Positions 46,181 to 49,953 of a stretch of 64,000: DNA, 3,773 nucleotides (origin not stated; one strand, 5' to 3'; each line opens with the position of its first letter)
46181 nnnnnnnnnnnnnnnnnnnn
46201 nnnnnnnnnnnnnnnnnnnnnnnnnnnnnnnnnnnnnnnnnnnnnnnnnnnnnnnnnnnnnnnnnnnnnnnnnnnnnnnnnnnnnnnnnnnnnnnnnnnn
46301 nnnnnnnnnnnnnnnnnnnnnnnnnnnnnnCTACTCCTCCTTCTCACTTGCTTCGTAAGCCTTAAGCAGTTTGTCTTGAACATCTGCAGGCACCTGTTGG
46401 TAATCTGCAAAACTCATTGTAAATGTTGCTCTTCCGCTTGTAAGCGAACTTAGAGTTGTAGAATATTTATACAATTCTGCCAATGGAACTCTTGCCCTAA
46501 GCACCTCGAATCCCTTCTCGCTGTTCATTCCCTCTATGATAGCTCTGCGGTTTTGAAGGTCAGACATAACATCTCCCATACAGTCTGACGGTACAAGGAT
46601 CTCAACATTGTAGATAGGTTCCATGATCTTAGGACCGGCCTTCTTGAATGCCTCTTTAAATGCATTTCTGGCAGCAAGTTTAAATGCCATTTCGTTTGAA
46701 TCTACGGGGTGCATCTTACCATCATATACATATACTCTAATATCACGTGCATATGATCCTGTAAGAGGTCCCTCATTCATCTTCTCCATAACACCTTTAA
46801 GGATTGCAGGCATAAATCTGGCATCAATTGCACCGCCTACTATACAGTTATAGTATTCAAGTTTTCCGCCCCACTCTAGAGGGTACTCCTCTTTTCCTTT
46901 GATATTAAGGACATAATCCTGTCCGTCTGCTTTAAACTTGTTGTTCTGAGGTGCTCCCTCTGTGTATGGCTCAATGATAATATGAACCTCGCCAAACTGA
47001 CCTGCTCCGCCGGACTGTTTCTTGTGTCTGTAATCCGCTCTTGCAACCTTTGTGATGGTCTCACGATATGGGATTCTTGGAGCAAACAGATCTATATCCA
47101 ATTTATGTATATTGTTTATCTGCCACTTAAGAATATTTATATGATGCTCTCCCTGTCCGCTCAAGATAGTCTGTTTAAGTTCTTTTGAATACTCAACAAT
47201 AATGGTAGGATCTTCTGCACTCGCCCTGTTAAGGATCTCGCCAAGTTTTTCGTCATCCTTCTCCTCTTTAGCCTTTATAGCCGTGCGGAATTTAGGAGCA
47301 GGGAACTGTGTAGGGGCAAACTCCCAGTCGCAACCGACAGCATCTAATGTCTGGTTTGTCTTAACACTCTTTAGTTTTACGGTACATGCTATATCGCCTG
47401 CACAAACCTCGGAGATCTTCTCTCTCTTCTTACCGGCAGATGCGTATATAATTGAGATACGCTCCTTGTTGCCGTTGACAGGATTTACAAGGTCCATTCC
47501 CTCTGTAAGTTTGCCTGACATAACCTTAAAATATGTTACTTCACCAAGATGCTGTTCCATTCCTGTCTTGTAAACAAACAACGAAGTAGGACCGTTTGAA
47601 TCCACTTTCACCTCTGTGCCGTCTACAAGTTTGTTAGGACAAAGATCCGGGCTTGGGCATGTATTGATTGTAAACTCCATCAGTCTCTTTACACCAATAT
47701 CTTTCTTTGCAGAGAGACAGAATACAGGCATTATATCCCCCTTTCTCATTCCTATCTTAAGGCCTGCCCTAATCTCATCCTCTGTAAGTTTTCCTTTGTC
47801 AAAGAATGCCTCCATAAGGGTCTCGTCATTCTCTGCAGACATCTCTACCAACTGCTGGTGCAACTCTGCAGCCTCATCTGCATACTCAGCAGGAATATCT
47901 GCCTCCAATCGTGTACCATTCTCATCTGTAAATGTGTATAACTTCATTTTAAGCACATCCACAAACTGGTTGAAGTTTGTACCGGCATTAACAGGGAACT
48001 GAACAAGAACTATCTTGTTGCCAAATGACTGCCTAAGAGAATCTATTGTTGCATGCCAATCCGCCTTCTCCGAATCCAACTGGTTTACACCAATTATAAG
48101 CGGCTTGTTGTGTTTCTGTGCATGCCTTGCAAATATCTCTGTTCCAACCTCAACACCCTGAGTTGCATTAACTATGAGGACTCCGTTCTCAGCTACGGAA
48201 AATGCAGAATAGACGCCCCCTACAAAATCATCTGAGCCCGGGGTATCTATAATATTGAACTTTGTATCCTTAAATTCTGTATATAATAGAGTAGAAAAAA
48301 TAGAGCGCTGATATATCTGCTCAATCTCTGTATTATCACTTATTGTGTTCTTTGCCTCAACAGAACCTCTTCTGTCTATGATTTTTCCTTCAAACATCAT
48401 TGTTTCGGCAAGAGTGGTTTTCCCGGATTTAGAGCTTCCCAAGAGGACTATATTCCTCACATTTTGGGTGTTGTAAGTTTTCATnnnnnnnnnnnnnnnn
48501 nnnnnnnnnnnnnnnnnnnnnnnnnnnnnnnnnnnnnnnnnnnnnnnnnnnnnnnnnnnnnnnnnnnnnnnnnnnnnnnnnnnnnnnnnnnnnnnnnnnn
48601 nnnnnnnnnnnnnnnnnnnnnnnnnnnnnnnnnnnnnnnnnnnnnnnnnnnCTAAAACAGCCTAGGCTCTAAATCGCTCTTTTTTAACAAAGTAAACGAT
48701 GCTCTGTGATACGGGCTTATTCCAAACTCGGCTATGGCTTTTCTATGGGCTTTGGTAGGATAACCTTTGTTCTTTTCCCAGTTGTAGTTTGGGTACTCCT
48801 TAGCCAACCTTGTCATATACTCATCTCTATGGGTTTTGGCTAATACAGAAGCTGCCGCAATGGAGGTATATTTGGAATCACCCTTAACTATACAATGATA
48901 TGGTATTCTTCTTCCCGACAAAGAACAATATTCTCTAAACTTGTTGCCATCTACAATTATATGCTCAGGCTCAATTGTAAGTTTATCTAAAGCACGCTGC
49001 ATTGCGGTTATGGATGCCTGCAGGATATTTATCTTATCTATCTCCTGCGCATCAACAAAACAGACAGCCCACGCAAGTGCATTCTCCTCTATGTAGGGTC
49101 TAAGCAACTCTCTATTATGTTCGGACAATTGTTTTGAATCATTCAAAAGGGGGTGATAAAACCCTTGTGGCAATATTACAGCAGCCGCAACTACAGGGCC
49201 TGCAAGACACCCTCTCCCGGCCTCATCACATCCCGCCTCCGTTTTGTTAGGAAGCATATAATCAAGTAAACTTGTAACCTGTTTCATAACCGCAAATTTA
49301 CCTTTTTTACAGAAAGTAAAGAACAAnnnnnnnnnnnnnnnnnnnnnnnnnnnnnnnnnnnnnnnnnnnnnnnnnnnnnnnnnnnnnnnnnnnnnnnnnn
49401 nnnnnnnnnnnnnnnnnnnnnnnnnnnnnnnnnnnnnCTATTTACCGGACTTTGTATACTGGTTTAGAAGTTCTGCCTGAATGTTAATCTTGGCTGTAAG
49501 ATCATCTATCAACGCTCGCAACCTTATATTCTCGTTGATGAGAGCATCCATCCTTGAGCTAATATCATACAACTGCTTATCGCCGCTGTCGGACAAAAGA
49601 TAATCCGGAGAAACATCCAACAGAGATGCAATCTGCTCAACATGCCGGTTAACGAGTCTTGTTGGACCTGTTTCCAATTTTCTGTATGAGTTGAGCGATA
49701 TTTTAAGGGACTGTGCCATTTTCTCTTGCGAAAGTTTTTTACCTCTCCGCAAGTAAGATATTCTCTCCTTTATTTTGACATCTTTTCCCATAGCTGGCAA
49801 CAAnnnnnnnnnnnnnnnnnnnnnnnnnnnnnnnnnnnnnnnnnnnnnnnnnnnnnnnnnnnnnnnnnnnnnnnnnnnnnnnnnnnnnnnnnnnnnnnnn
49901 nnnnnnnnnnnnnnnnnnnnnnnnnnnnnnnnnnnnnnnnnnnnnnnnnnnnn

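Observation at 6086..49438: Family of mosaic low-complexity intergenic repeats built from 6-mer and 7-mer sub-repeats with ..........-type ends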

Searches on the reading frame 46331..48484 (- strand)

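Call 44: search_protein_families(library=pfam, proteins=[window:46331-48484:-])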
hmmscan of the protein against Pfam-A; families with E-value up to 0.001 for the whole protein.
window:46331-48484:- (717 aa): 7 families
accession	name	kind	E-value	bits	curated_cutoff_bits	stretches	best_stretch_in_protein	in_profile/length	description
PF00009.33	GTP_EFTU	-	1.1e-33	116.8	26.5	1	8-277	2-187/188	Elongation factor Tu GTP binding domain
PF03764.24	EFG_IV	-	1.5e-33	115.6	24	2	534-616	38-120/121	Elongation factor G, domain IV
PF00679.30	EFG_C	-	4.2e-30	104.1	27.9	1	620-705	2-88/89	Elongation factor G C-terminus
PF14492.12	EFG_III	-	4e-18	65.7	27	1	394-465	1-72/75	Elongation Factor G, domain III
PF22042.2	EF-G_D2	-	1.5e-11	44.7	27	1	300-381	2-82/84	Elongation factor G domain 2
PF03144.31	GTP_EFTU_D2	-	3.5e-08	34.2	30.3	1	314-380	1-72/73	Elongation factor Tu domain 2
PF00735.24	Septin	-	0.00048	19.9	26.2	1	11-88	6-76/280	Septin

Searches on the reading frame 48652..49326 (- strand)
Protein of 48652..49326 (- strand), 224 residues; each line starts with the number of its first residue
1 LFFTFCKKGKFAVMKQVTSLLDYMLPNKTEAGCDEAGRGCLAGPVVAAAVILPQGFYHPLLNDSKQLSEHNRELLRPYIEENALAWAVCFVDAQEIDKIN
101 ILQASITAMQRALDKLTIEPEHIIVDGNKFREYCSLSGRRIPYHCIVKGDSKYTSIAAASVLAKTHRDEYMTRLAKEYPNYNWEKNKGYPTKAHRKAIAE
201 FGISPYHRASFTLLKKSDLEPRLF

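Call 44: search_protein_families(library=pfam, proteins=[window:48652-49326:-])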
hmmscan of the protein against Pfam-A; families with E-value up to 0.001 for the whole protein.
window:48652-49326:- (224 aa): 1 family
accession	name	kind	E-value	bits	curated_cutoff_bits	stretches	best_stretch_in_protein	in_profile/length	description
PF01351.25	RNase_HII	-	9.3e-43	146.9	25.8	1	31-212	1-197/199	Ribonuclease HII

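Call 45: find_homologous_proteins(query=window:48652-49326:-, max_evalue=1e-30)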
Query window:48652-49326:- (224 aa): 8000 proteins with E <= 1e-30 among 8000 candidates; the best 120 are listed.
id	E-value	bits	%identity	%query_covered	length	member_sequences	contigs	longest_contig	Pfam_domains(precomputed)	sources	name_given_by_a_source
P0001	3.0e-137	473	99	94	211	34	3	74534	PF01351.26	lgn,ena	-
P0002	6.3e-133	459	91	98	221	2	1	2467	PF01351.26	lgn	-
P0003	5.9e-131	453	94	94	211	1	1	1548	PF01351.26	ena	-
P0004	8.6e-129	446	94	94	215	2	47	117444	PF01351.26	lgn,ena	-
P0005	7.1e-128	443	93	94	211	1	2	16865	PF01351.26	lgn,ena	-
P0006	3.6e-127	440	91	94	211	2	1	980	PF01351.26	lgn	-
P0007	4.7e-110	384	79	94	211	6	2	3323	PF01351.26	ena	-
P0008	7.7e-110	384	80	94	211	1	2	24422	PF01351.26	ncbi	-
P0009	4.1e-109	381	79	94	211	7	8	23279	PF01351.26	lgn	-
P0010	2.1e-108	379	78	94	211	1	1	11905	PF01351.26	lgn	-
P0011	2.9e-108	379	78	94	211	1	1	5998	PF01351.26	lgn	-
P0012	2.8e-105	369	80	90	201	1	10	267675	PF01351.26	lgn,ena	-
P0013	9.3e-99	347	76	92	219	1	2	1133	PF01351.26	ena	-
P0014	1.9e-87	311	68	94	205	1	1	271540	PF01351.26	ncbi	-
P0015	6.2e-83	296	67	93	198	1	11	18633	PF01351.26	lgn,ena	-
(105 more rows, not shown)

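Call 46: find_encoding_contigs(protein=P0012, flank=10000, max_places=3)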
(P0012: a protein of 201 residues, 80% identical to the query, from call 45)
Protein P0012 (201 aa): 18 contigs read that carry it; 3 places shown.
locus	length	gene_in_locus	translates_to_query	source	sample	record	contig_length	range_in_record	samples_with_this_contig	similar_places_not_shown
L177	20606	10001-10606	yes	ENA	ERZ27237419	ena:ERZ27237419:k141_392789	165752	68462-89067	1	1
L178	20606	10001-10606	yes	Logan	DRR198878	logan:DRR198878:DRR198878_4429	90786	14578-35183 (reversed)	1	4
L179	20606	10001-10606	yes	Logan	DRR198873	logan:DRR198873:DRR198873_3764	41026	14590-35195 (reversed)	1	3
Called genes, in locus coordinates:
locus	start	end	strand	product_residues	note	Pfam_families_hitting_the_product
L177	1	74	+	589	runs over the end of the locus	PF01336:tRNA_anti-codon, PF00152:tRNA-synt_2, PF02938:GAD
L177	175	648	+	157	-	PF09424:YqeY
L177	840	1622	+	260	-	PF00398:RrnaAD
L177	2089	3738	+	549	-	PF13149:Mfa_like_1, PF09603:Fib_succ_major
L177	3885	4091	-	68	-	-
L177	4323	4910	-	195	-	PF01812:5-FTHF_cyc-lig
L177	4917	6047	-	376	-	PF00142:Fer4_NifH (faint), PF02374:ArsA_ATPase (weak), PF09140:MipZ (weak), PF10609:ParA, PF13614:AAA_31, PF01656:CbiA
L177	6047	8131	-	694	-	PF10459:Peptidase_S46, PF13365:Trypsin_2 (faint), PF10459:Peptidase_S46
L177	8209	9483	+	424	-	-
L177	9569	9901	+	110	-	PF01381:HTH_3 (weak), PF12844:HTH_19 (weak), PF13560:HTH_31 (faint)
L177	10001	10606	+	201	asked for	PF01351:RNase_HII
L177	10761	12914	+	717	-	PF00009:GTP_EFTU, PF03144:GTP_EFTU_D2, PF22042:EF-G_D2, PF14492:EFG_III, PF03764:EFG_IV, PF00679:EFG_C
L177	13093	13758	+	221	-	PF02463:SMC_N (faint), PF00005:ABC_tran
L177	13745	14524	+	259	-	PF05175:MTS (faint), PF13847:Methyltransf_31 (weak)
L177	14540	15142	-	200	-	-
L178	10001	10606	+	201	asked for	PF01351:RNase_HII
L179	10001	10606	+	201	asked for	PF01351:RNase_HII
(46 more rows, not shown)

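Call 47: find_encoding_contigs(protein=P0008, flank=10000, max_places=2)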
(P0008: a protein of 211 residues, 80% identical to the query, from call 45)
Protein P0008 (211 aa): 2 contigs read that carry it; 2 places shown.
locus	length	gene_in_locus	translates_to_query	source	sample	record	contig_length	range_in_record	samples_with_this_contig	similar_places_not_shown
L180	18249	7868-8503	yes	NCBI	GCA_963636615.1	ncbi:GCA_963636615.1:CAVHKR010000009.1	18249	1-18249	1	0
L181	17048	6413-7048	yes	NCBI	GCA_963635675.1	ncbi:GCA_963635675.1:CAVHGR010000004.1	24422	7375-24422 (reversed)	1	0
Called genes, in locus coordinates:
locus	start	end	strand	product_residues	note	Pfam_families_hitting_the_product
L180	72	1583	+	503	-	PF00512:HisKA, PF02518:HATPase_c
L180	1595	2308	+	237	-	PF00072:Response_reg, PF00486:Trans_reg_C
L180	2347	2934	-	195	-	PF01812:5-FTHF_cyc-lig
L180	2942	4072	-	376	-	PF01883:FeS_assembly_P (weak), PF02374:ArsA_ATPase (faint), PF09140:MipZ (weak), PF10609:ParA, PF13614:AAA_31, PF01656:CbiA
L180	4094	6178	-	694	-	PF10459:Peptidase_S46, PF13365:Trypsin_2 (faint), PF10459:Peptidase_S46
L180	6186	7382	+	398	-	PF02595:Gly_kinase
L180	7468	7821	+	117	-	PF01381:HTH_3, PF12844:HTH_19 (weak)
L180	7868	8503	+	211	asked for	PF01351:RNase_HII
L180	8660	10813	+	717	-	PF00009:GTP_EFTU, PF03144:GTP_EFTU_D2, PF22042:EF-G_D2, PF14492:EFG_III, PF03764:EFG_IV, PF00679:EFG_C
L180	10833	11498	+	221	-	PF02463:SMC_N (faint), PF00005:ABC_tran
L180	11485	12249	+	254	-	PF05175:MTS (faint)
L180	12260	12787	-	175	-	-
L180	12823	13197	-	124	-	-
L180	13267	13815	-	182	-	PF04542:Sigma70_r2, PF08281:Sigma70_r4_2, PF04545:Sigma70_r4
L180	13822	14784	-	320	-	PF02779:Transket_pyr, PF02780:Transketolase_C, PF22613:Transketolase_C_1 (weak)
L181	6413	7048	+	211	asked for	PF01351:RNase_HII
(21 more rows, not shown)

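Call 48: find_encoding_contigs(protein=P0014, flank=10000, max_places=1)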
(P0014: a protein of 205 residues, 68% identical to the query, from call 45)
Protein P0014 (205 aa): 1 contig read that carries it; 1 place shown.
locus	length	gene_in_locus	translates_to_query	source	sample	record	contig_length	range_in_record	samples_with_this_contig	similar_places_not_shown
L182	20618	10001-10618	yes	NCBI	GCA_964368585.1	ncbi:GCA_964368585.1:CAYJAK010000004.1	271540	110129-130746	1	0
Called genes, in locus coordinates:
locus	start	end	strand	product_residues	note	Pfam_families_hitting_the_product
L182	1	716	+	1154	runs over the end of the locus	PF13620:CarboxypepD_reg (weak), PF13715:CarbopepD_reg_2, PF07715:Plug, PF00593:TonB_dep_Rec_b-barrel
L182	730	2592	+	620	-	PF07980:SusD_RagB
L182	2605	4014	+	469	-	PF15416:DUF4623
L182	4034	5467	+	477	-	PF02638:GHL10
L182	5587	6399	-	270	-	PF05175:MTS (weak)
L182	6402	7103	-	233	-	PF02463:SMC_N (weak), PF13175:AAA_15 (faint), PF00005:ABC_tran, PF13304:AAA_21 (faint)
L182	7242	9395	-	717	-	PF00009:GTP_EFTU, PF03144:GTP_EFTU_D2, PF22042:EF-G_D2, PF14492:EFG_III, PF03764:EFG_IV, PF00679:EFG_C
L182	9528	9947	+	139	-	PF12844:HTH_19, PF01381:HTH_3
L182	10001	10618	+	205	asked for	PF01351:RNase_HII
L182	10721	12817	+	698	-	PF10459:Peptidase_S46, PF13365:Trypsin_2 (faint), PF10459:Peptidase_S46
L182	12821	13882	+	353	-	PF01883:FeS_assembly_P, PF10609:ParA, PF01656:CbiA, PF02374:ArsA_ATPase (faint), PF09140:MipZ (weak), PF13614:AAA_31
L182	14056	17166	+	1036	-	PF13620:CarboxypepD_reg (faint), PF13715:CarbopepD_reg_2, PF07715:Plug, PF00593:TonB_dep_Rec_b-barrel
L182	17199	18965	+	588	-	PF14322:SusD-like_3, PF07980:SusD_RagB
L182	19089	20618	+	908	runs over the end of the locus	PF17162:DUF5118, PF17148:DUF5117, PF16313:DUF4953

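Call 51: find_encoding_contigs(protein=P0004, flank=10000, max_places=4)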
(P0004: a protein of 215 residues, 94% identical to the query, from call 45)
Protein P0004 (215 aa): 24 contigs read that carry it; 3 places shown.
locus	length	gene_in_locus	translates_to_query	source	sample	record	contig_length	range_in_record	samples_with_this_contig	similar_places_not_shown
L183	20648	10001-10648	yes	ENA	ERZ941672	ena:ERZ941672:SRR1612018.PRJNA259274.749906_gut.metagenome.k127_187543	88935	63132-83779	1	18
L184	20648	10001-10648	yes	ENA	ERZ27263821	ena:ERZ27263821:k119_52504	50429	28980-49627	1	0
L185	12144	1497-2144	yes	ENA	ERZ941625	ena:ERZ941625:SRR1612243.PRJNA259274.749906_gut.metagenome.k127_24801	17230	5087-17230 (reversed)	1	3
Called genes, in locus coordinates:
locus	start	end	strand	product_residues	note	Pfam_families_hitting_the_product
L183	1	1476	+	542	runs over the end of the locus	PF00512:HisKA, PF02518:HATPase_c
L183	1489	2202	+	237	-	PF00072:Response_reg, PF00486:Trans_reg_C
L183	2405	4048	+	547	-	PF13149:Mfa_like_1, PF09603:Fib_succ_major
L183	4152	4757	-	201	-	PF01812:5-FTHF_cyc-lig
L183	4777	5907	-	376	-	PF01883:FeS_assembly_P (weak), PF02374:ArsA_ATPase (faint), PF09140:MipZ (weak), PF10609:ParA, PF13614:AAA_31, PF01656:CbiA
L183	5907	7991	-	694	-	PF10459:Peptidase_S46, PF13365:Trypsin_2 (faint)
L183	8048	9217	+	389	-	PF02595:Gly_kinase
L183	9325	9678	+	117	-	PF12844:HTH_19, PF01381:HTH_3, PF13560:HTH_31 (faint)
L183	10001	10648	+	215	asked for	PF01351:RNase_HII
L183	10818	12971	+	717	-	PF00009:GTP_EFTU, PF03144:GTP_EFTU_D2, PF22042:EF-G_D2, PF14492:EFG_III, PF03764:EFG_IV, PF00679:EFG_C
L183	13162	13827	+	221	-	PF02463:SMC_N (weak), PF00005:ABC_tran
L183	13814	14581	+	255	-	PF05175:MTS (weak), PF13649:Methyltransf_25 (faint), PF13847:Methyltransf_31, PF08241:Methyltransf_11 (faint)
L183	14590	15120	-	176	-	-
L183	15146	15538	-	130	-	-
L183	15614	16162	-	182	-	PF04542:Sigma70_r2, PF08281:Sigma70_r4_2, PF04545:Sigma70_r4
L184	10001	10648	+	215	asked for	PF01351:RNase_HII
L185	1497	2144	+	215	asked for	PF01351:RNase_HII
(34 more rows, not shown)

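Call 52: find_encoding_contigs(protein=P0005, flank=10000, max_places=2)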
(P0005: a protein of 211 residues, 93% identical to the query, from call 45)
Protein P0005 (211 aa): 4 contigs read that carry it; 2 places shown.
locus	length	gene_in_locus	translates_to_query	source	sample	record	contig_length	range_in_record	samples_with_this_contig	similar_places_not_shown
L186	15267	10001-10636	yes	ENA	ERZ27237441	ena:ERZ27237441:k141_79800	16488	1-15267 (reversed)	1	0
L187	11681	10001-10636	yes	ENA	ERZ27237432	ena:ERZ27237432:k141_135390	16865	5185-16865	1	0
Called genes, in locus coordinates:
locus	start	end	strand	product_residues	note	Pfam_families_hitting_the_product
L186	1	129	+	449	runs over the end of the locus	?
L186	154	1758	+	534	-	PF00512:HisKA, PF02518:HATPase_c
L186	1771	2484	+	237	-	PF00072:Response_reg, PF00486:Trans_reg_C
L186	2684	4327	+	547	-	PF13149:Mfa_like_1, PF09603:Fib_succ_major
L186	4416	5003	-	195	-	PF01812:5-FTHF_cyc-lig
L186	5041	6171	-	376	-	PF01883:FeS_assembly_P (weak), PF02374:ArsA_ATPase (faint), PF09140:MipZ (weak), PF10609:ParA, PF13614:AAA_31, PF01656:CbiA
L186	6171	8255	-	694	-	PF10459:Peptidase_S46, PF13365:Trypsin_2 (faint)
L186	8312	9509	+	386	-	PF02595:Gly_kinase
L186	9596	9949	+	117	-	PF12844:HTH_19, PF01381:HTH_3, PF13560:HTH_31 (faint)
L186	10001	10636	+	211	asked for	PF01351:RNase_HII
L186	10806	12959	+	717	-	PF00009:GTP_EFTU, PF03144:GTP_EFTU_D2, PF22042:EF-G_D2, PF14492:EFG_III, PF03764:EFG_IV, PF00679:EFG_C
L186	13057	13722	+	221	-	PF02463:SMC_N (faint), PF00005:ABC_tran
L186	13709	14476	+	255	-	PF05175:MTS (weak), PF13649:Methyltransf_25 (faint), PF13847:Methyltransf_31, PF08241:Methyltransf_11 (faint)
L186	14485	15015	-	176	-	-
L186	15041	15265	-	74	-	?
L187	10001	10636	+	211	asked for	PF01351:RNase_HII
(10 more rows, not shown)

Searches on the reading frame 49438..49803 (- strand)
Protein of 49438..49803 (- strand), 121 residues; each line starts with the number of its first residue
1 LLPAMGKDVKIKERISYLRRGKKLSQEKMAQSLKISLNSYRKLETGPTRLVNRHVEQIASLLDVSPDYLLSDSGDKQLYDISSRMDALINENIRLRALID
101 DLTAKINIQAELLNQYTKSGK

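Call 44: search_protein_families(library=pfam, proteins=[window:49438-49803:-])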
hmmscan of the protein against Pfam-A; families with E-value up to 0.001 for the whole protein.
window:49438-49803:- (121 aa): 3 families
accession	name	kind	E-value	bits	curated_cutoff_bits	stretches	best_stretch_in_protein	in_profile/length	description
PF12844.13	HTH_19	-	1.8e-08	34.6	30.2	1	13-71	2-60/64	Helix-turn-helix domain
PF01381.28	HTH_3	-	4.5e-08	33.4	23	1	17-69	3-55/55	Helix-turn-helix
PF13560.12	HTH_31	-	1.7e-05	25.4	27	1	18-67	9-59/64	Helix-turn-helix domain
